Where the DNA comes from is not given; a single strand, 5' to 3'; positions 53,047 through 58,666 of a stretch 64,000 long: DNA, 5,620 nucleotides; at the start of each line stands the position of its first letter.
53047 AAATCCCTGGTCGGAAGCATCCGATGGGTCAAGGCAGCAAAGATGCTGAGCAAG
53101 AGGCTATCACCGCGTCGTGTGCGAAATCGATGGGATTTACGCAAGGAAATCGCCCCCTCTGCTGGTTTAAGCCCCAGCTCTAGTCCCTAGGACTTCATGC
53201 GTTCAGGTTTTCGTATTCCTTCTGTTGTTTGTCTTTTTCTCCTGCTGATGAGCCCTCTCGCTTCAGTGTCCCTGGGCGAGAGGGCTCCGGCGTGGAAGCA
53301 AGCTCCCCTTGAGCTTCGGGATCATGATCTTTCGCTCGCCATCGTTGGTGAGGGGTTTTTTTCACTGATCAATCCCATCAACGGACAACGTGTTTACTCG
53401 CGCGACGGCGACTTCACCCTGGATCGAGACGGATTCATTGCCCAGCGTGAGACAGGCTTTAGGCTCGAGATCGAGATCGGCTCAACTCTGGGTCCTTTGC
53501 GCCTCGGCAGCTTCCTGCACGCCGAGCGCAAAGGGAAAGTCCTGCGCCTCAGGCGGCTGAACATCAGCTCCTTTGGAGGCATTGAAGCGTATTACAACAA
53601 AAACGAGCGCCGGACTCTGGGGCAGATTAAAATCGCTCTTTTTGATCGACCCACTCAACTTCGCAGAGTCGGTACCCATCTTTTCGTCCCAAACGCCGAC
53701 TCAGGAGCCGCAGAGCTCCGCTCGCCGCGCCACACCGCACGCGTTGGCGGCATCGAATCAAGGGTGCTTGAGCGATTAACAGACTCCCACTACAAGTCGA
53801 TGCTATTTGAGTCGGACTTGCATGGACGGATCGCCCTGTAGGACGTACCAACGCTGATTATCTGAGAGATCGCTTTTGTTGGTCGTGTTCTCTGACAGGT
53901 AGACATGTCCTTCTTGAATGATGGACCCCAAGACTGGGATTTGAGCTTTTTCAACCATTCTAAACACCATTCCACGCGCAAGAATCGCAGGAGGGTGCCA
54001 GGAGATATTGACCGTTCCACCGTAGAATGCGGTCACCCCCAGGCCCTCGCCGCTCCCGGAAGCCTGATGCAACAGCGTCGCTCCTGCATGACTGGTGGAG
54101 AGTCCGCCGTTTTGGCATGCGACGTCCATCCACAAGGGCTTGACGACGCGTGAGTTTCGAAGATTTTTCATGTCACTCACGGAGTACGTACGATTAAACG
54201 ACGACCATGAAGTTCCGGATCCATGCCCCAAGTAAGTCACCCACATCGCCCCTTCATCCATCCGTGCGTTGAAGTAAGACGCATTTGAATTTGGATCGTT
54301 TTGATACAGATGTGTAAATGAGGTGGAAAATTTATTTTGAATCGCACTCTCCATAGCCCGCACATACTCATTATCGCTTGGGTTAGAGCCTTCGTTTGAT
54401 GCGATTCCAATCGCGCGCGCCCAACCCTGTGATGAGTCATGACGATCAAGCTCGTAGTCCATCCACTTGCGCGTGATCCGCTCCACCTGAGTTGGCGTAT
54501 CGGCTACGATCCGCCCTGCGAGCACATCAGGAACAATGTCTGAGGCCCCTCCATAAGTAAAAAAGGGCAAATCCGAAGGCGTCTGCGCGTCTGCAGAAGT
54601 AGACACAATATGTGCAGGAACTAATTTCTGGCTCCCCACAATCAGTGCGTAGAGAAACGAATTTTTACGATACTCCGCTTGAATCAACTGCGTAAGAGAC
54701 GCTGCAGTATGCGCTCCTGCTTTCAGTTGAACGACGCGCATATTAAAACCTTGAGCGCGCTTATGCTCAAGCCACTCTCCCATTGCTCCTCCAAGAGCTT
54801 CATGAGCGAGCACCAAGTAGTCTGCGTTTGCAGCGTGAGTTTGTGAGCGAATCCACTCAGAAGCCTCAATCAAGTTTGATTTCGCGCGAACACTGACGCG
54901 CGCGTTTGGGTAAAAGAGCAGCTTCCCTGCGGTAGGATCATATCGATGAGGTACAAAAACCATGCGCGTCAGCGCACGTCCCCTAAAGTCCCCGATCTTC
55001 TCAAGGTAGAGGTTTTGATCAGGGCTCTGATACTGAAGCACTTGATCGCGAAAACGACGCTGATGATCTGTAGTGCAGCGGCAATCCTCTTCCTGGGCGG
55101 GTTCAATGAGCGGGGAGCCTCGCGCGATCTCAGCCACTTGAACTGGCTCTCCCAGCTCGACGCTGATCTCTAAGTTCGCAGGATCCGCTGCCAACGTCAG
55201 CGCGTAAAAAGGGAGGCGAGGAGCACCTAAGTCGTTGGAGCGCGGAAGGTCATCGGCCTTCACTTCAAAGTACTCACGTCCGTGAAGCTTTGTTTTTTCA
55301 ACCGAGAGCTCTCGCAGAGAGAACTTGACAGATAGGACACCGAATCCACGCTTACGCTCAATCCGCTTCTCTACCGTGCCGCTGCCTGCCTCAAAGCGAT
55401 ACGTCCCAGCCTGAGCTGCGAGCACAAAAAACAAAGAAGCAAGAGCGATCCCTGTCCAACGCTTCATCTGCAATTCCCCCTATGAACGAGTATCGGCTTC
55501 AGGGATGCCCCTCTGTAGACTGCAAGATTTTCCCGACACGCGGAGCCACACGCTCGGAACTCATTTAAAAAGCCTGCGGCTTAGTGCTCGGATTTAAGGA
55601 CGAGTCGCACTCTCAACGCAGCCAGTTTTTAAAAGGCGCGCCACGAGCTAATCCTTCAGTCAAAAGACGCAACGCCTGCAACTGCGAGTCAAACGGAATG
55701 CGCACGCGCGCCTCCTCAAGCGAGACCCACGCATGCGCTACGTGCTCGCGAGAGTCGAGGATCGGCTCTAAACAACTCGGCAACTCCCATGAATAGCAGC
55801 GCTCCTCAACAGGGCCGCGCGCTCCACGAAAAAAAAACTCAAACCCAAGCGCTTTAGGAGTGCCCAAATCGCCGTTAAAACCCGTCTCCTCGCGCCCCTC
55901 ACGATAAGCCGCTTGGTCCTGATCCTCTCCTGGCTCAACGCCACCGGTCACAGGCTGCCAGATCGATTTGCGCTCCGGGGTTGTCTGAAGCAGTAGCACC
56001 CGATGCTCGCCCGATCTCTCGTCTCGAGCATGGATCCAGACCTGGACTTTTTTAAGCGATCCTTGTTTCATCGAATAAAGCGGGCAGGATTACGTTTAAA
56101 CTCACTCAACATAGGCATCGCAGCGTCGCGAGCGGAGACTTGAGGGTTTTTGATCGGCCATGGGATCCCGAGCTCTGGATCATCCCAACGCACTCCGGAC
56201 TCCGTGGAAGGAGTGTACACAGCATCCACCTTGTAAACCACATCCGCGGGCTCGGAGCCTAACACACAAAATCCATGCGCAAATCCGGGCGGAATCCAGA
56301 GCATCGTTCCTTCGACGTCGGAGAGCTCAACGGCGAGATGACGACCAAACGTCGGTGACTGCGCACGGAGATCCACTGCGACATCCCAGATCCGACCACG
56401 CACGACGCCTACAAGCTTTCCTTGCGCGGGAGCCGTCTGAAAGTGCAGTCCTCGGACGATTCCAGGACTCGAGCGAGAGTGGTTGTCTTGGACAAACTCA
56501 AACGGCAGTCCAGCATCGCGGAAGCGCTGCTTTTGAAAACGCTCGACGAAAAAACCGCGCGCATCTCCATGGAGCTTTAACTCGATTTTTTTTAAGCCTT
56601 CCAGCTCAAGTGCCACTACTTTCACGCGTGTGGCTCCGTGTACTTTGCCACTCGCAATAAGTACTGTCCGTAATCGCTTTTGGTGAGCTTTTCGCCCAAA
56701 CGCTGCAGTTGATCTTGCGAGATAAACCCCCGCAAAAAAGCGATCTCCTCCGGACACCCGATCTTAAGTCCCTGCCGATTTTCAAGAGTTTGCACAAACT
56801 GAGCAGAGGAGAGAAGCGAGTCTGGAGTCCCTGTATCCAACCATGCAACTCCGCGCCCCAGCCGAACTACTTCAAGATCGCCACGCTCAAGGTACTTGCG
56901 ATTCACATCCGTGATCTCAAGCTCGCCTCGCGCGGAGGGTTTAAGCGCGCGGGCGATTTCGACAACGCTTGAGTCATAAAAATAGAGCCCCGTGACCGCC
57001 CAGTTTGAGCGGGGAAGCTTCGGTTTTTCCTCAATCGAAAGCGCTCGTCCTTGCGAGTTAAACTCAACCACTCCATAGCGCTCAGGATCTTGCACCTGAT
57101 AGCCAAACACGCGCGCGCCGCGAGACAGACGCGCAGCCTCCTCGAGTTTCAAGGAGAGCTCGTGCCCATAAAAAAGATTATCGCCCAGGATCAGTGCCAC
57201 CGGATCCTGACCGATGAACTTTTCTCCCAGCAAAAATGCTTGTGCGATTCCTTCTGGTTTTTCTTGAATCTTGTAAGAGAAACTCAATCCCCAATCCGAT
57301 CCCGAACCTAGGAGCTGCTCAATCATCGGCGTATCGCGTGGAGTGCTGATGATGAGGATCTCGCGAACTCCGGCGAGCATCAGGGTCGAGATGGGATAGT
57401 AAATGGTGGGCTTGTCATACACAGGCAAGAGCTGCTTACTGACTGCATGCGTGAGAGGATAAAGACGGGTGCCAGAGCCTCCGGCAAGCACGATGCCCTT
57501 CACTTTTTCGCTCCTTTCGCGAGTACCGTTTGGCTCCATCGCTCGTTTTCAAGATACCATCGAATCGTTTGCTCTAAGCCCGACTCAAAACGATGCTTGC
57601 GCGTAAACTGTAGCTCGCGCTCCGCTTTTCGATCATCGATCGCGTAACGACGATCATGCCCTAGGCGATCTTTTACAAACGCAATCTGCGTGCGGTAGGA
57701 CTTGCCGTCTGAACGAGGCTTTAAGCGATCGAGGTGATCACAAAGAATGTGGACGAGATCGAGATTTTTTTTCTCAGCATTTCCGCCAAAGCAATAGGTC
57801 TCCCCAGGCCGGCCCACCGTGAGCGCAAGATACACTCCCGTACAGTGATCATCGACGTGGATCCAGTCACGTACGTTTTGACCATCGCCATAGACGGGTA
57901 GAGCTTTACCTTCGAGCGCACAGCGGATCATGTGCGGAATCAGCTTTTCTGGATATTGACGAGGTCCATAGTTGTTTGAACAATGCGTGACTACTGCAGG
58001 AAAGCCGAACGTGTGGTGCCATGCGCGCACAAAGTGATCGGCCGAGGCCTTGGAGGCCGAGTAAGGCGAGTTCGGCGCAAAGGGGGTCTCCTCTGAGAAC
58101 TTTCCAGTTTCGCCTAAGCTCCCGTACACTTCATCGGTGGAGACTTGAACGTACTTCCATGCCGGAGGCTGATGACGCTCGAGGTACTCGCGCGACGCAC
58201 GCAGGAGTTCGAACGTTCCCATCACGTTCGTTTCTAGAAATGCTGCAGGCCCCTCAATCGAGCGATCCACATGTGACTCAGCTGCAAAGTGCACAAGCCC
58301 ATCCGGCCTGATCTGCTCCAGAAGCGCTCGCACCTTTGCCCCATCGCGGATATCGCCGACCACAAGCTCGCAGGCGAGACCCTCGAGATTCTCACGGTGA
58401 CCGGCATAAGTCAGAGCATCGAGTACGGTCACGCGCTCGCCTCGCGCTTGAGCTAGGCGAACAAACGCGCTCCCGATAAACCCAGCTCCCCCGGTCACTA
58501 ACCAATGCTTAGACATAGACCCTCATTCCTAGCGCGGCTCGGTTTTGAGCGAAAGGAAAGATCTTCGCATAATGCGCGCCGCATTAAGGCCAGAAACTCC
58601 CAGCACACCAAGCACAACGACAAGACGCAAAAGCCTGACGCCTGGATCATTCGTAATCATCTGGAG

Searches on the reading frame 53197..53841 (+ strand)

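Call 18: search_protein_families(library=pfam, proteins=[window:53197-53841:+], max_evalue=0.0001)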
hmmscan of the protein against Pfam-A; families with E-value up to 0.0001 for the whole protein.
window:53197-53841:+ (214 aa): 1 family
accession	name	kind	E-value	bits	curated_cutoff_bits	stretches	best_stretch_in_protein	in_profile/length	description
PF22692.1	LlgE_F_G_D1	-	1.9e-08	34.8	27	1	48-94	1-45/64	Flagellar hook protein FlgE/F/G D1 domain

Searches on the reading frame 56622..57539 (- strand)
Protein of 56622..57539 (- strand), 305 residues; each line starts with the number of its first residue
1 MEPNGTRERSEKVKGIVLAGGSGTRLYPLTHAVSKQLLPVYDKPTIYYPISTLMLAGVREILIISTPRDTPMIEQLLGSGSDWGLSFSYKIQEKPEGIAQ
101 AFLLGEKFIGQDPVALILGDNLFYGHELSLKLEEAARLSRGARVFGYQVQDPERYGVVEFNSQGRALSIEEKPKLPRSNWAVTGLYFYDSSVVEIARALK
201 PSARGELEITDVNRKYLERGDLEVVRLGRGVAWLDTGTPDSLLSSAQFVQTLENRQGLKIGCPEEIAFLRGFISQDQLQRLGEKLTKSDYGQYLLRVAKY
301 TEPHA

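Call 18: search_protein_families(library=pfam, proteins=[window:56622-57539:-], max_evalue=0.0001)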
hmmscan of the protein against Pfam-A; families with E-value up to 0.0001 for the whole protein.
window:56622-57539:- (305 aa): 2 families
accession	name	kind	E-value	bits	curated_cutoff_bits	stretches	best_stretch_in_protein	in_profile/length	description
PF00483.29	NTP_transferase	-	5.2e-72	242.8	21.2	1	14-250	1-243/245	Nucleotidyl transferase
PF12804.13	NTP_transf_3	-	1.2e-08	35.8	27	1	15-141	1-116/160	MobA-like NTP transferase domain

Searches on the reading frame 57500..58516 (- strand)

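Call 18: search_protein_families(library=pfam, proteins=[window:57500-58516:-], max_evalue=0.0001)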
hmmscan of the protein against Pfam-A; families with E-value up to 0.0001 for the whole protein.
window:57500-58516:- (338 aa): 7 families
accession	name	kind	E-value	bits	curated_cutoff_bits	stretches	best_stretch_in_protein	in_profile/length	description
PF16363.11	GDP_Man_Dehyd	-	1.3e-80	271.8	27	1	6-317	1-332/332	GDP-mannose 4,6 dehydratase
PF01370.27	Epimerase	-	6.3e-67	225.9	20.9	1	5-241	1-237/240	NAD dependent epimerase/dehydratase family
PF04321.23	RmlD_sub_bind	-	5.4e-14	52.4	27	1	6-211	4-178/287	RmlD substrate binding domain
PF02719.21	Polysacc_synt_2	-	2.7e-11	43.7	20.2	1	6-129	2-130/293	Polysaccharide biosynthesis protein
PF01073.25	3Beta_HSD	-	4e-11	42.9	22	1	6-223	1-220/280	3-beta hydroxysteroid dehydrogenase/isomerase family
PF00106.31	adh_short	-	1.4e-06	28.4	26.6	1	3-168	1-165/195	short chain dehydrogenase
PF07993.18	NAD_binding_4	-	1.2e-05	25.1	20.1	0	73-184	91-209/258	Male sterility protein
